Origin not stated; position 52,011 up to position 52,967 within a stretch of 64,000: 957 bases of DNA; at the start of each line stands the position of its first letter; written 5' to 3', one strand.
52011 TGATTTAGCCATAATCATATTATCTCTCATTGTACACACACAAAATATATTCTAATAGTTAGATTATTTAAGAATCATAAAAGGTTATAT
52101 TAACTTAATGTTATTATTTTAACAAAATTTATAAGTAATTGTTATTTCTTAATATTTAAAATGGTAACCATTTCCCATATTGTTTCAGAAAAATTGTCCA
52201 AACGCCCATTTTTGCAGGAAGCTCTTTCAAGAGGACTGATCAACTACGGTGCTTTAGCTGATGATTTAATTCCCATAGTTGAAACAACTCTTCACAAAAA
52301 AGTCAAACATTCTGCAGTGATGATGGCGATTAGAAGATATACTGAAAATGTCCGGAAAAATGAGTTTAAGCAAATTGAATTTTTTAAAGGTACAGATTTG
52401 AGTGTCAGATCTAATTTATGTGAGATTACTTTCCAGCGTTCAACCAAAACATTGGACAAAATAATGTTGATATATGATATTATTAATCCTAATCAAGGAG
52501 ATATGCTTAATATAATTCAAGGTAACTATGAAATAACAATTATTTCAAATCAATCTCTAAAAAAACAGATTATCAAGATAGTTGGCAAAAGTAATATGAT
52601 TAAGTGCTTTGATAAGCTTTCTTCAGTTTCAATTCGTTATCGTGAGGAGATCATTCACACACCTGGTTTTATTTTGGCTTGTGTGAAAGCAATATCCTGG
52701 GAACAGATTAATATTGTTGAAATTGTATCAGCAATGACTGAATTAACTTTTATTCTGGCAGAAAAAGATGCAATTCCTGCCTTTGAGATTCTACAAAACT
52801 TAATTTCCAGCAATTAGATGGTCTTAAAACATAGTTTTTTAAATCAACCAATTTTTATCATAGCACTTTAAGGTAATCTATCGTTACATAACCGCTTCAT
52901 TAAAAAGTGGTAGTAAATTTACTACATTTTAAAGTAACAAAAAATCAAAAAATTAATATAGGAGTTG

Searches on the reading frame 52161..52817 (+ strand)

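Call 84: search_protein_families(library=pfam, proteins=[window:52161-52817:+], max_evalue=0.001)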
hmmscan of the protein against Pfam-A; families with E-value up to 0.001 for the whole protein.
window:52161-52817:+ (218 aa): 2 families
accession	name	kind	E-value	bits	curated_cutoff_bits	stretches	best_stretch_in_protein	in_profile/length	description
PF24367.1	DUF7523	-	4.7e-06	27.4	27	1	11-119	9-105/158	Family of unknown function (DUF7523)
PF22695.2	EST1-like_DNA_bind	-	0.00074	19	27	1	54-180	155-282/364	EST1-like DNA-binding domain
